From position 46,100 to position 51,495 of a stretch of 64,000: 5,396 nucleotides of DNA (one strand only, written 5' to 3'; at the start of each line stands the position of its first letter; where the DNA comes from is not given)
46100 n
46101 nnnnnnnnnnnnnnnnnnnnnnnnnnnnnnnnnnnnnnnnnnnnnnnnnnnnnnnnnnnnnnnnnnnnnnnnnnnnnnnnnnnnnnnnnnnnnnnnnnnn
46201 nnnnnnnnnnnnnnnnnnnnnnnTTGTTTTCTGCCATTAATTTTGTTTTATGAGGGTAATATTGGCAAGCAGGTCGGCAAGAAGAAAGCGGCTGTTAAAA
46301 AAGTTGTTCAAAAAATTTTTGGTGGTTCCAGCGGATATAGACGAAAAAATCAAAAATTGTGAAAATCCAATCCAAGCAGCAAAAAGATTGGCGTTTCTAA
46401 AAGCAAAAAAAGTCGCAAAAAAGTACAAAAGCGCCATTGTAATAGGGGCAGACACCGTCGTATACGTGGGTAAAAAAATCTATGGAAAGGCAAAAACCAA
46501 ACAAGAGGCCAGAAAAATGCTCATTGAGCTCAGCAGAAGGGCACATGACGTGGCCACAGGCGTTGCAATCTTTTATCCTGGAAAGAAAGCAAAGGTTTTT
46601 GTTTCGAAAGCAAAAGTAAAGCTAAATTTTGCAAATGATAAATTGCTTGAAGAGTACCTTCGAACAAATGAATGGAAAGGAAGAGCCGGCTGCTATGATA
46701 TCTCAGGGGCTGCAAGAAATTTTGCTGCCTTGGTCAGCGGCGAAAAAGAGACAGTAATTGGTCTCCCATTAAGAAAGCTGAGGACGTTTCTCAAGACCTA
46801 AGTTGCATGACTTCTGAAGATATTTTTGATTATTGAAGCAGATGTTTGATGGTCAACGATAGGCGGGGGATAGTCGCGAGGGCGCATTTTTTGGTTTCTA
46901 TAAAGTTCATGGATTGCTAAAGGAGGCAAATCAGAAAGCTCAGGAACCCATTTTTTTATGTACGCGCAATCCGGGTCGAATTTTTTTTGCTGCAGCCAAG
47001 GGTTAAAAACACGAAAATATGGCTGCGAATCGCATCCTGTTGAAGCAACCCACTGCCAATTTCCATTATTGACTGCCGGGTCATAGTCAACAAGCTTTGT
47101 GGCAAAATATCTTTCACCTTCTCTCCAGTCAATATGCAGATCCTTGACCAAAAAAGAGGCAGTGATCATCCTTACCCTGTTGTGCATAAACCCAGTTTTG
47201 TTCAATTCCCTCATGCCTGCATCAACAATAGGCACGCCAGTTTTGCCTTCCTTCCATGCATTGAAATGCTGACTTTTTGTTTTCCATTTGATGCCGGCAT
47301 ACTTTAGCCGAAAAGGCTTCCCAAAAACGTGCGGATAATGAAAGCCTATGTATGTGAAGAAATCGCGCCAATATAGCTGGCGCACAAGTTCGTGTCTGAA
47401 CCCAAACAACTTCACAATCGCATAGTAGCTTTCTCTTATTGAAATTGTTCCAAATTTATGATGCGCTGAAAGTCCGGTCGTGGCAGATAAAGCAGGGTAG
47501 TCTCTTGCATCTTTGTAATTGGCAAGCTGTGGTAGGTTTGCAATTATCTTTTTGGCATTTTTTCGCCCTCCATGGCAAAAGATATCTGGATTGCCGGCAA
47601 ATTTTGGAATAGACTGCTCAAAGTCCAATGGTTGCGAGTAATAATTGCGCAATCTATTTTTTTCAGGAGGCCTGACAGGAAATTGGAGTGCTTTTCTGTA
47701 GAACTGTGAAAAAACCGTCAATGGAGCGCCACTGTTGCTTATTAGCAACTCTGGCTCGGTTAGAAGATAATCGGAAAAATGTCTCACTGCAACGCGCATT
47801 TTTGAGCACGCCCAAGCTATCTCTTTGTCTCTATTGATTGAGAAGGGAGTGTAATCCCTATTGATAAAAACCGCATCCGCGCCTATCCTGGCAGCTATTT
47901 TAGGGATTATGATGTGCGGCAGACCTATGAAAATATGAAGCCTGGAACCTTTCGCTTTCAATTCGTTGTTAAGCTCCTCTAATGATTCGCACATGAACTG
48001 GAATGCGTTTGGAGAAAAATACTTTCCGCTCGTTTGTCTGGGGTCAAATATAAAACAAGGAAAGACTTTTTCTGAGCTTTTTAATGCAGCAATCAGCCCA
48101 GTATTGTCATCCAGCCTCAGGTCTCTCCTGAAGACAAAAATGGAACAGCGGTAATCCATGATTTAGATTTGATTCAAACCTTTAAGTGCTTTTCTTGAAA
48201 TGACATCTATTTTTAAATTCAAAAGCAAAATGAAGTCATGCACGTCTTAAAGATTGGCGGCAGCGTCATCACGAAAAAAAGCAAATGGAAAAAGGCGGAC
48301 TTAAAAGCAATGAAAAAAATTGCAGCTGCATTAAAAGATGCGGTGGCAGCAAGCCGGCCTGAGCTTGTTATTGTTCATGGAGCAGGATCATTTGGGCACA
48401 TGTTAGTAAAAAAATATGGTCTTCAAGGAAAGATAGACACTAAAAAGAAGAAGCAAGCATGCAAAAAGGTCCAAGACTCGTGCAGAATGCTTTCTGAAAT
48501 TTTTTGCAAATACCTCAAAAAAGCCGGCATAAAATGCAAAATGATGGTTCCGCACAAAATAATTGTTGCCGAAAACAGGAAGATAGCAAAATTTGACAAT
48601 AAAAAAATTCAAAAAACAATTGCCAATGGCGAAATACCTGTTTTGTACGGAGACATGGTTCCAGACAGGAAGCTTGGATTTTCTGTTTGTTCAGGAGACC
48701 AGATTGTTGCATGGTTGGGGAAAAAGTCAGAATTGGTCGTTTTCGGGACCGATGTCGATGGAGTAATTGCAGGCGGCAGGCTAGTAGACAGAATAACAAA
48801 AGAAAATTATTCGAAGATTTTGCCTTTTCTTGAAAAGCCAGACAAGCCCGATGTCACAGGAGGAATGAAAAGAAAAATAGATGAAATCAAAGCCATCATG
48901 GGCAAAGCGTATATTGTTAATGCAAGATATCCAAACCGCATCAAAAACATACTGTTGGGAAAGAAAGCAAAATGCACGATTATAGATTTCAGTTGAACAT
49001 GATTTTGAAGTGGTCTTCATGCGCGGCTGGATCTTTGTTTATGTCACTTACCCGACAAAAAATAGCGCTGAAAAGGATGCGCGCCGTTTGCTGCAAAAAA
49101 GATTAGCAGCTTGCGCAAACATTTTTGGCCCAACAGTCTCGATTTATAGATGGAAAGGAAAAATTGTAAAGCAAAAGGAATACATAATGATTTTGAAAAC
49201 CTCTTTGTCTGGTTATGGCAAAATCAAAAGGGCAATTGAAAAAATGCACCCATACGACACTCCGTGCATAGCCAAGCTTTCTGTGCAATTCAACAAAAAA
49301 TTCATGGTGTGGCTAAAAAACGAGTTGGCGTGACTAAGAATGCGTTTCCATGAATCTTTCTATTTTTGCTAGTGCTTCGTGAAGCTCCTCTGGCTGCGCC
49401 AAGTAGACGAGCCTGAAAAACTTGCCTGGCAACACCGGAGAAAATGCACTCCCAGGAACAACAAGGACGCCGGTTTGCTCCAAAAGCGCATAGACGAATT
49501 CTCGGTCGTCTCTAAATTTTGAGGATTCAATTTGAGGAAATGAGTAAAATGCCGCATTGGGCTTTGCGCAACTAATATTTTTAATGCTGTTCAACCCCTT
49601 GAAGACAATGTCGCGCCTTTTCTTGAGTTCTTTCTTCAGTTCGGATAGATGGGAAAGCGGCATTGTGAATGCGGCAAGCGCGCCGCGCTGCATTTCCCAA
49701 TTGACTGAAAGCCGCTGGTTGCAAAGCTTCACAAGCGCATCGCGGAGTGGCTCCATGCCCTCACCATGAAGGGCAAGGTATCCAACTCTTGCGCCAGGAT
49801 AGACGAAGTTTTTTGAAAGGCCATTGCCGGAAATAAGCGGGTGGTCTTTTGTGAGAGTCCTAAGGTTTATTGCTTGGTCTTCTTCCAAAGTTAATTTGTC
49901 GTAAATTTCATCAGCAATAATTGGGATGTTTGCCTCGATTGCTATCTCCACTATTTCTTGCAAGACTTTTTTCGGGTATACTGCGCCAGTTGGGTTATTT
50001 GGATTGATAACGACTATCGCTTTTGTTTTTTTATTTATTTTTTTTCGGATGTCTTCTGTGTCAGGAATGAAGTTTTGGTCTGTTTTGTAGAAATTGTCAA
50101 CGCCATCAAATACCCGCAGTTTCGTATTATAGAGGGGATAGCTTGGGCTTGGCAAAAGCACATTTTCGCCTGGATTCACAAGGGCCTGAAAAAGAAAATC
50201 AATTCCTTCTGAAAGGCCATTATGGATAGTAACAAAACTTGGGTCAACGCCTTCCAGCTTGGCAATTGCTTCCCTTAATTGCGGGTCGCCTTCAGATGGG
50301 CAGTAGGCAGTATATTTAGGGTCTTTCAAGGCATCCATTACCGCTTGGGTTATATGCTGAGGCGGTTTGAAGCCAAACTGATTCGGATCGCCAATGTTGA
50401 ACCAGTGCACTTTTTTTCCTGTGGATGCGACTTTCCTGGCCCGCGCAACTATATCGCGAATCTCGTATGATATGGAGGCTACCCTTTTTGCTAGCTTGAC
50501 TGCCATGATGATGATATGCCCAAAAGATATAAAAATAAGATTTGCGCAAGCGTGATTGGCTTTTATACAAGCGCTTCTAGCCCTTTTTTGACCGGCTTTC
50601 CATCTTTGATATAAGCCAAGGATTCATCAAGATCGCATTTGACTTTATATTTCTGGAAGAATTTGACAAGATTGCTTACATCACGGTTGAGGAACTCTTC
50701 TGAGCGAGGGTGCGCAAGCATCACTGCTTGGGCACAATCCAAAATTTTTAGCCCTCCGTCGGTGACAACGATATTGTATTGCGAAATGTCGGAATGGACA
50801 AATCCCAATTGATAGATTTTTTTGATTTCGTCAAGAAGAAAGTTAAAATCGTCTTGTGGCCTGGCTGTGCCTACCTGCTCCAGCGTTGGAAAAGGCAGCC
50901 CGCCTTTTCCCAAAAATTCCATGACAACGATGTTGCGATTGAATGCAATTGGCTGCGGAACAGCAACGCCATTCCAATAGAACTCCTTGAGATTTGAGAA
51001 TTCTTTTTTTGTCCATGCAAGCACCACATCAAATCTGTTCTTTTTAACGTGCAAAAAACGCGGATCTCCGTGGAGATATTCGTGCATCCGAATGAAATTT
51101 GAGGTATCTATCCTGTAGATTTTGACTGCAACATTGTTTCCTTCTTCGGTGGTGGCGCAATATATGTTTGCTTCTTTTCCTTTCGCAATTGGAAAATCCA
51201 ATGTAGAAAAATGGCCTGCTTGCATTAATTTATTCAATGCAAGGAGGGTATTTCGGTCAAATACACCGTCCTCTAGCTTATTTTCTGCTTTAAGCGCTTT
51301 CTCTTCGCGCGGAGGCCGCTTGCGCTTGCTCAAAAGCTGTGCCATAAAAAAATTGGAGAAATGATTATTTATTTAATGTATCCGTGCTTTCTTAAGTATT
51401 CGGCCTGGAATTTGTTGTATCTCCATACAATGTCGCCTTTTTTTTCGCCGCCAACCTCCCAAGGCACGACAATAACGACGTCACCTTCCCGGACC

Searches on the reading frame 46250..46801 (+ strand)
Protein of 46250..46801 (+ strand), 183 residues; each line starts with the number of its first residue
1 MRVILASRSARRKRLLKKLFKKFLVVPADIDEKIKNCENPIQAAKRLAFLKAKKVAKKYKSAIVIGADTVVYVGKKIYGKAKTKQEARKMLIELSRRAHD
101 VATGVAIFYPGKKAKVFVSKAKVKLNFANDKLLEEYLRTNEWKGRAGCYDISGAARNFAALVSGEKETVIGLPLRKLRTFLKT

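Call 24: search_protein_families(library=pfam, proteins=[window:46250-46801:+], max_evalue=0.001)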
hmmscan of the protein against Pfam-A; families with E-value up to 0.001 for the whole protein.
window:46250-46801:+ (183 aa): 1 family
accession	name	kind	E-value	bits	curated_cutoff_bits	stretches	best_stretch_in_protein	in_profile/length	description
PF02545.19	Maf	-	1.9e-46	158.6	27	1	2-182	1-185/187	Maf-like protein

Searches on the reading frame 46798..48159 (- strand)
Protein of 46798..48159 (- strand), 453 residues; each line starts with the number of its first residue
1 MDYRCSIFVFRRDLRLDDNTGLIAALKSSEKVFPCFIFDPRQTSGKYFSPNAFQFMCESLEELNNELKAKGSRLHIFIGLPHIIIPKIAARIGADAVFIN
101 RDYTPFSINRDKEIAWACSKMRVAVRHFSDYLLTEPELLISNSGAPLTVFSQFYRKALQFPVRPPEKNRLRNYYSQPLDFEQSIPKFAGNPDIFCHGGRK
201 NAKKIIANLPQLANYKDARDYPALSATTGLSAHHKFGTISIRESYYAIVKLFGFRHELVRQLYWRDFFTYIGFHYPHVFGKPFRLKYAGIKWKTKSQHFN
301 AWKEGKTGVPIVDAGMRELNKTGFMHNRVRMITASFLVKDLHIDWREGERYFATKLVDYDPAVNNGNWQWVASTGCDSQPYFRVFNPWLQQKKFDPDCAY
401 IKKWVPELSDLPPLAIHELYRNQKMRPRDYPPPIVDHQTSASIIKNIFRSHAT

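Call 24: search_protein_families(library=pfam, proteins=[window:46798-48159:-], max_evalue=0.001)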
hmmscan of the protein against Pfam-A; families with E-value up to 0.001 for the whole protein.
window:46798-48159:- (453 aa): 2 families
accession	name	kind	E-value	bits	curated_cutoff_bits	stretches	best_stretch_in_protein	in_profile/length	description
PF03441.19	FAD_binding_7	-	1.4e-80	269.9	27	1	259-446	2-199/203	FAD binding domain of DNA photolyase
PF00875.24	DNA_photolyase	-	6.1e-41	140.5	26.6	1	7-159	2-154/164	DNA photolyase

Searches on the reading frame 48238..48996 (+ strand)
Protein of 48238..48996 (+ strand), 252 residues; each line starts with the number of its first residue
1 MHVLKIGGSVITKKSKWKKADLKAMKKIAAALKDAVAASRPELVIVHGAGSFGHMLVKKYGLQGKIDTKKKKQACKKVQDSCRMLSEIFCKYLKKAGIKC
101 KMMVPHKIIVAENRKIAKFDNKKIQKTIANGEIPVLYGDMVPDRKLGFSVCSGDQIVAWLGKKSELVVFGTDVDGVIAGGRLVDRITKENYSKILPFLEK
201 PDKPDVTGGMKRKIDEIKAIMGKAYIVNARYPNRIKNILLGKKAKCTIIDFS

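Call 24: search_protein_families(library=pfam, proteins=[window:48238-48996:+], max_evalue=0.001)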
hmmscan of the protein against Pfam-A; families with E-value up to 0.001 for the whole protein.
window:48238-48996:+ (252 aa): 1 family
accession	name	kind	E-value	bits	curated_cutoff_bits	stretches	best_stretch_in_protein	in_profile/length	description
PF00696.33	AA_kinase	-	4.8e-31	108.7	24.9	1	3-221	4-223/234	Amino acid kinase family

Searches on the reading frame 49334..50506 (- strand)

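Call 24: search_protein_families(library=pfam, proteins=[window:49334-50506:-], max_evalue=0.001)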
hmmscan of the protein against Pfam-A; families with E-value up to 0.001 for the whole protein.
window:49334-50506:- (390 aa): 2 families
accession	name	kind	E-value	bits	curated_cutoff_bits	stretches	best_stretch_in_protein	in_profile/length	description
PF00155.27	Aminotran_1_2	-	3.8e-59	201.1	19.7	1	32-382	2-361/361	Aminotransferase class I and II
PF01053.26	Cys_Met_Meta_PP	-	1.7e-05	24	27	1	76-201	56-175/381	Cys/Met metabolism PLP-dependent enzyme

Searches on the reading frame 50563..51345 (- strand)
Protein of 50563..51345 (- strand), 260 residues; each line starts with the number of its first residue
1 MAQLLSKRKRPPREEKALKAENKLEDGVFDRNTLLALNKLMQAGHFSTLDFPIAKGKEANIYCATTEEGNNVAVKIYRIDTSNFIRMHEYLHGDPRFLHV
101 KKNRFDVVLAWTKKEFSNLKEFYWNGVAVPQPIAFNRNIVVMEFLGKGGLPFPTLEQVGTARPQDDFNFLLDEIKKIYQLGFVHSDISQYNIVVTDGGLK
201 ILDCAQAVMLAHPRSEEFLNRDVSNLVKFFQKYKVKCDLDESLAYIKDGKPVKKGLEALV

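Call 24: search_protein_families(library=pfam, proteins=[window:50563-51345:-], max_evalue=0.001)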
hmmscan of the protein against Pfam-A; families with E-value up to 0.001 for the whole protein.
window:50563-51345:- (260 aa): 2 families
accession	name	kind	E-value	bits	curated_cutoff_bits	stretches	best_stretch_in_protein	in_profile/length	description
PF01163.29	RIO1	-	3.1e-53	180.6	22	1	60-238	1-183/187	RIO domain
PF03109.22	ABC1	-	9.8e-05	22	22.9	0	50-83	34-68/244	ABC1 atypical kinase-like domain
